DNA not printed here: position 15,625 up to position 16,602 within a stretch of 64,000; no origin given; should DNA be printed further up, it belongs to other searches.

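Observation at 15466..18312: Two unknown genes wedged inside the gatC-gatA-gatB operon, one with an NLS-like basic tract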

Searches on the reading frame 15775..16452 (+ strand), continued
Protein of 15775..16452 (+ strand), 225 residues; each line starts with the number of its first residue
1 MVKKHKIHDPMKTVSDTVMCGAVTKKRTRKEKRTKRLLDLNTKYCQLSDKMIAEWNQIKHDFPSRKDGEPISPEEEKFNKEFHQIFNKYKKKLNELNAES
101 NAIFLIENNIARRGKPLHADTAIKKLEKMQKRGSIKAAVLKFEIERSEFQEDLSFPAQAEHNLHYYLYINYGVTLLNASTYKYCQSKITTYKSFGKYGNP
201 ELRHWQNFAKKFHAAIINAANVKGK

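Call 55: search_protein_families(library=pfam, proteins=[L015:5596-6000:+, L014:5136-5561:+, L015:4880-5161:+, L017:6714-7112:+, L019:6488-7162:+, L015:5167-5589:+, L012:5135-5566:+, L018:1056-1460:+, L014:6609-7208:+], max_evalue=0.1)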
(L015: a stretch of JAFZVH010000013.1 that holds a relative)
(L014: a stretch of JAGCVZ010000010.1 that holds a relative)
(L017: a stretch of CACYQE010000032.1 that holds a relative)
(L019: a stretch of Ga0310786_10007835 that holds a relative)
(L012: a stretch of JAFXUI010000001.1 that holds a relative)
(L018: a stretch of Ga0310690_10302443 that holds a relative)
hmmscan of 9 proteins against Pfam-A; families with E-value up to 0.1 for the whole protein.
L015:5596-6000:+ (134 aa): 7 families
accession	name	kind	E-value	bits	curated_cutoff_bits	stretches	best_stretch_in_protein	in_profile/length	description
PF03118.21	RNA_pol_A_CTD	-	3.7e-16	59.1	23.8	1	4-68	3-66/67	Bacterial RNA polymerase, alpha chain C terminal domain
PF14932.11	HAUS-augmin3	-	0.0012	18.8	29.4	1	42-129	23-115/260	HAUS augmin-like complex subunit 3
PF04222.17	DUF416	-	0.0057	16.7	23.7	1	35-128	94-181/188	Protein of unknown function (DUF416)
PF09278.17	MerR-DNA-bind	-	0.014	16.5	25.4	0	59-107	16-63/65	MerR, DNA binding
PF20226.3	DUF6585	-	0.029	14.2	27.7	1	78-130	124-174/249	Family of unknown function (DUF6585)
PF00435.27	Spectrin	-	0.054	14.4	29.9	1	73-126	38-91/105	Spectrin repeat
PF11083.13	Relaxase_C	-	0.056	14.1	30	0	67-132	59-124/125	C-terminal helical hairpin domain from relaxase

L014:5136-5561:+ (141 aa): 0 families

L015:4880-5161:+ (93 aa): 1 family
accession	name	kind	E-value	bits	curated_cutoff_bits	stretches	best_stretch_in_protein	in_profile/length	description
PF04360.17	Serglycin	-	0.052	14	30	1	13-66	18-68/149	Serglycin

L017:6714-7112:+ (132 aa): 0 families

L019:6488-7162:+ (224 aa): 0 families

L015:5167-5589:+ (140 aa): 0 families

L012:5135-5566:+ (143 aa): 2 families
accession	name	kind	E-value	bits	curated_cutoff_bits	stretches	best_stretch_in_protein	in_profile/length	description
PF13495.12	Phage_int_SAM_4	-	0.058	14.2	27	1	26-52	37-63/85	Phage integrase, N-terminal SAM-like domain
PF15951.10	MITF_TFEB_C_3_N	-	0.084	13.8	27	0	31-86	77-133/152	MITF/TFEB/TFEC/TFE3 N-terminus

L018:1056-1460:+ (134 aa): 7 families
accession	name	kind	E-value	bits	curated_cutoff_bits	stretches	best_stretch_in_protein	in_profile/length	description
PF03118.21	RNA_pol_A_CTD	-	4.9e-09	36.2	23.8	1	11-68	9-65/67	Bacterial RNA polymerase, alpha chain C terminal domain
PF24627.1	PUMA_CC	-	0.0058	17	30.1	1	89-132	30-73/74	PUMA coiled-coil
PF14069.11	SpoVIF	-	0.011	15.8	27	0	58-87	9-38/72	Stage VI sporulation protein F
PF09278.17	MerR-DNA-bind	-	0.017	16.2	25.4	1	65-108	20-63/65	MerR, DNA binding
PF05929.16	Phage_GPO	-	0.035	14.1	33.6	1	60-132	179-251/268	Phage capsid scaffolding protein (GPO) serine peptidase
PF14197.11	Cep57_CLD_2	-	0.051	14.1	27.1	1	88-124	10-46/67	Centrosome localisation domain of PPC89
PF13600.11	DUF4140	-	0.064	14.2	27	1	82-118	64-95/98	N-terminal domain of unknown function (DUF4140)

L014:6609-7208:+ (199 aa): 0 families
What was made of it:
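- A stand-alone RNA polymerase alpha-CTD-like protein (PF03118, E 3.7e-16) is a cassette in L015 and L018 (call 55).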

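Call 60: find_homologous_proteins(query=A4, max_evalue=0.001)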
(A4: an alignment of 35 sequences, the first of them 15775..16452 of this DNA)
Query A4 (35 sequences) (225 aa, profile of the alignment): 47 proteins with E <= 0.001 among 5394 candidates.
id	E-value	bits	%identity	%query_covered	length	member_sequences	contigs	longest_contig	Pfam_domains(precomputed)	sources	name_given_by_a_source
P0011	1.6e-64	235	78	97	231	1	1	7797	-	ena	-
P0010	3.2e-62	228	84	100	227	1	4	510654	-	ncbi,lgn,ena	-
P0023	1.7e-60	222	43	96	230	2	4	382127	-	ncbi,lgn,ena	-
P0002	8.0e-60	220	90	100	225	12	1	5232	-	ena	-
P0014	8.3e-60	220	46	97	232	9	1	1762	-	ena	-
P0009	1.8e-59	219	87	100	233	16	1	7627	-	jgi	jgi:hypothetical protein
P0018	2.6e-59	218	45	97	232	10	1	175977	-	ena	-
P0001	1.6e-58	216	90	100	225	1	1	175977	-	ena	-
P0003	2.2e-58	215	90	100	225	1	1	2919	-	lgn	-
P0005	2.7e-58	215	89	100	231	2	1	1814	-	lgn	-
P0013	5.4e-58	214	47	97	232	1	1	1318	-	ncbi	-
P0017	9.6e-58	213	45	97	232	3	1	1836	-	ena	-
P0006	2.2e-57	212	90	97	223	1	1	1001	-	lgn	-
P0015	2.2e-57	212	45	97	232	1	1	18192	-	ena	-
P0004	3.5e-57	211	89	100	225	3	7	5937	-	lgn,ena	-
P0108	1.2e-55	206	38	52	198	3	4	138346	-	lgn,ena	-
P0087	1.7e-53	199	34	46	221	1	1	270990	-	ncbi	-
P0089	9.9e-40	154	50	15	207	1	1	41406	-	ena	-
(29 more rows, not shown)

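Call 61: find_encoding_contigs(protein=P0087, flank=7000, max_places=2)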
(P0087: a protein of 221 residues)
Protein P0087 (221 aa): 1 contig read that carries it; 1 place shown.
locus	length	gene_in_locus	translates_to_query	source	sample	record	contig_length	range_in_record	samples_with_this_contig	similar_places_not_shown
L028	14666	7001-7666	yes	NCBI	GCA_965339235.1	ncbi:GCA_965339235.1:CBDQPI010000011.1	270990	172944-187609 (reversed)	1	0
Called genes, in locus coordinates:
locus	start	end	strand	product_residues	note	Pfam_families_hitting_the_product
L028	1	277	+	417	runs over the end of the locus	PF12704:MacB_PCD, PF02687:FtsX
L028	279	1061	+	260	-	-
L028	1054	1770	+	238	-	PF00005:ABC_tran, PF13304:AAA_21 (faint)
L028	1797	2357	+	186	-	-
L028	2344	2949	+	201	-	-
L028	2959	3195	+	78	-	-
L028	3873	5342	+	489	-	PF04326:SLFN_AlbA_2, PF13749:HATPase_c_4 (weak), PF21247:Fic-like_C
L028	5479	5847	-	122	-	-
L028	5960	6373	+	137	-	-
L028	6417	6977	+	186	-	-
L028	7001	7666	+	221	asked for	-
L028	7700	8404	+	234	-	-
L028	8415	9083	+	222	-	PF13023:HD_3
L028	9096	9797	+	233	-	PF02475:TRM5-TYW2_MTfase (weak), PF05175:MTS, PF03848:TehB, PF06325:PrmA, PF13847:Methyltransf_31, PF08241:Methyltransf_11, PF08242:Methyltransf_12, PF13649:Methyltransf_25, +2 more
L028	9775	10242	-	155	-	-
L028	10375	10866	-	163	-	-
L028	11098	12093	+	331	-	-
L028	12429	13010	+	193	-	-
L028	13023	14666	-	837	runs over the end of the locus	PF12705:PDDEXK_1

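Call 62: find_encoding_contigs(protein=P0089, flank=7000, max_places=2)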
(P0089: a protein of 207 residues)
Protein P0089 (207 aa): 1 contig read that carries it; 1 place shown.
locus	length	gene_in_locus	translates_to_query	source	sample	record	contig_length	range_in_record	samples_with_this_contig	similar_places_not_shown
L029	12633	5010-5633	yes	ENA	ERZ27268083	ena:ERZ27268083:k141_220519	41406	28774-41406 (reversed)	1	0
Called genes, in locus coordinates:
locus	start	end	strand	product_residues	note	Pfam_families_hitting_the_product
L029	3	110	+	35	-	?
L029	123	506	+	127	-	-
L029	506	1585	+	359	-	PF02547:Queuosine_synth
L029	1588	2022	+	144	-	-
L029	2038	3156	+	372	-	PF01702:TGT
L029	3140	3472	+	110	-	-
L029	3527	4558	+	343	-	-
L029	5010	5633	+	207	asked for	-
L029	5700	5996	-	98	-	-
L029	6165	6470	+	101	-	-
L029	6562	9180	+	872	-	PF00690:Cation_ATPase_N, PF00122:E1-E2_ATPase, PF00702:Hydrolase, PF13246:Cation_ATPase, PF08282:Hydrolase_3 (weak), PF00689:Cation_ATPase_C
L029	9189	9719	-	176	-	-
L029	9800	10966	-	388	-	PF00070:Pyr_redox (faint), PF00890:FAD_binding_2, PF03486:HI0933_like, PF07992:Pyr_redox_2, PF12831:FAD_oxidored (weak), PF13450:NAD_binding_8 (weak), PF13738:Pyr_redox_3 (weak), PF22780:HI0933_like_1st, +3 more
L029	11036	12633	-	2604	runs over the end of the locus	-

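Call 63: find_encoding_contigs(protein=P0108, flank=7000, max_places=2)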
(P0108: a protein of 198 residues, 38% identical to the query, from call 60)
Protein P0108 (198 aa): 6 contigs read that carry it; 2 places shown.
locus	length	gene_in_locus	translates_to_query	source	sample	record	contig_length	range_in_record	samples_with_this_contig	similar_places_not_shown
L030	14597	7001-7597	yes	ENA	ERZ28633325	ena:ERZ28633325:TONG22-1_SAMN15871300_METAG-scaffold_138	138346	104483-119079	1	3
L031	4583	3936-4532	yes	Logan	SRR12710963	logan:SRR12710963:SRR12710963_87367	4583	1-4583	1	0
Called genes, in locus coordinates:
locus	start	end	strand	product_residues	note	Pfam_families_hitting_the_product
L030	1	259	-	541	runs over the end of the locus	PF00263:Secretin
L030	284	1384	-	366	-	PF10671:TcpQ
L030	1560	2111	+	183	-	-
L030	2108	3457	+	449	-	PF19295:SufBD_N, PF01458:SUFBD_core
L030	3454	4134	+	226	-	PF02463:SMC_N (weak), PF00005:ABC_tran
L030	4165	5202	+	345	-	PF01594:AI-2E_transport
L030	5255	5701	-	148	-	PF03652:RuvX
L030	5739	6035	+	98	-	PF02686:GatC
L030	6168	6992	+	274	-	-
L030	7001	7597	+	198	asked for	-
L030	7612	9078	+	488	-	PF01425:Amidase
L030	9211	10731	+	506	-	PF02934:GatB_N, PF02637:GatB_Yqey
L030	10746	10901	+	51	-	-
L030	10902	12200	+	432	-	PF00919:UPF0004, PF04055:Radical_SAM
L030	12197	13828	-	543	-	-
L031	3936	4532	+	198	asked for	-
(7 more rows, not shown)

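Call 68: search_solved_structures(query=A4, max_evalue=10)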
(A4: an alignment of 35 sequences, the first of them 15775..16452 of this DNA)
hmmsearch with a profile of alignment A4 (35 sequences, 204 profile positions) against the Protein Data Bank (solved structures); distinct sequences matched with E-value up to 10: 5.
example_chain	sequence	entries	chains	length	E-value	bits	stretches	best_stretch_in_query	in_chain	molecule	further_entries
6bn1_A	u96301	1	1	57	0.018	17.9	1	12-47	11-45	Serine/threonine-protein kinase hippo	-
1s2m_A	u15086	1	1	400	0.25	14.2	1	113-171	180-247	Putative ATP-dependent RNA helicase DHH1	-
4bru_A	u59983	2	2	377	0.29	14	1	113-171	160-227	ATP-DEPENDENT RNA HELICASE DHH1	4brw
7sau_A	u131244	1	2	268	0.55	13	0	4-70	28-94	GldM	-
4ct4_B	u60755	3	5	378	1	12.2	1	124-171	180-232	PROBABLE ATP-DEPENDENT RNA HELICASE DDX6 | DDX6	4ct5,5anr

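Call 76: search_dna_similar(query=window:15775-16452:+, collection=phages, mode=protein, max_evalue=0.01, max_rows=10)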
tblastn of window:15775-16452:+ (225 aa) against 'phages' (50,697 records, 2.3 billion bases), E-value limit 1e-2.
No match.

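Call 77: search_dna_similar(query=window:15775-16452:+, collection=plasmids, mode=protein, max_evalue=0.01, max_rows=10)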
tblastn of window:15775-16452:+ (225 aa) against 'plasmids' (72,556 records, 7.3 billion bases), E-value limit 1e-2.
No match.

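Call 85: search_protein_families(library=padloc, proteins=[L028:3873-5342:+, L028:5479-5847:-, L028:5960-6373:+, L028:6417-6977:+, L028:7700-8404:+, L028:8415-9083:+, L028:9096-9797:+, L028:9775-10242:-, L028:10375-10866:-, L028:11098-12093:+], max_evalue=0.01)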
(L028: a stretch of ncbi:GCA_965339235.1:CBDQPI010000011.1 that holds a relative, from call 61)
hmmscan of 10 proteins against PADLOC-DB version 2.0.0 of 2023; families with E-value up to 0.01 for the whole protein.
L028:3873-5342:+ (489 aa): 3 families
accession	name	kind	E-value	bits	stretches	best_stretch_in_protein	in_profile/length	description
PDLC02402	Aga_SIR2-PNTD1-PNTD2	-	3.5e-08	30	1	192-363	359-537/876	Class I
PDLC02394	pAgo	-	6.1e-08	28.9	1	26-217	53-242/1121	-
PDLC02418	Aga_SIR2-Kinase-PNTD1-PNTD2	-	0.001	15.4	1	234-317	272-357/756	Class I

L028:5479-5847:- (122 aa): 0 families

L028:5960-6373:+ (137 aa): 0 families

L028:6417-6977:+ (186 aa): 0 families

L028:7700-8404:+ (234 aa): 0 families

L028:8415-9083:+ (222 aa): 0 families

L028:9096-9797:+ (233 aa): 1 family
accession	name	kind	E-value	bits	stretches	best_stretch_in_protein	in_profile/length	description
PDLC04134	mad2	-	1.3e-21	75.1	1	40-213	271-427/492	mads_2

L028:9775-10242:- (155 aa): 0 families

L028:10375-10866:- (163 aa): 0 families

L028:11098-12093:+ (331 aa): 0 families
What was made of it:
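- Tried and rejected: Only weak domain-level PADLOC hits of neighbours were found (Schlafen/AlbA-type and methyltransferase, call 85).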

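Call 96: find_encoding_contigs(protein=P0011, flank=4000, max_places=2)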
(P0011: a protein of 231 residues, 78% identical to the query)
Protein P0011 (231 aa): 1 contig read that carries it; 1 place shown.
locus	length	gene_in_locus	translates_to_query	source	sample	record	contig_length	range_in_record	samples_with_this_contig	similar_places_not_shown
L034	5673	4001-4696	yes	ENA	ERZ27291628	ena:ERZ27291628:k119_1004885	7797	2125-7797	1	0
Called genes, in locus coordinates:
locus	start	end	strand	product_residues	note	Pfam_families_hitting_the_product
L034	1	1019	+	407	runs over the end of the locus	PF19295:SufBD_N, PF01458:SUFBD_core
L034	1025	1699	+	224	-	PF02463:SMC_N, PF00005:ABC_tran, PF13304:AAA_21 (faint)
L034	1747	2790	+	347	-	PF01594:AI-2E_transport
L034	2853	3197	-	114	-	PF13240:Zn_Ribbon_1 (weak), PF05154:TM2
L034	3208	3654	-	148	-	PF03652:RuvX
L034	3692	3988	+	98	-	PF02686:GatC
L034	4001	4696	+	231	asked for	-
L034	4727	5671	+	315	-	?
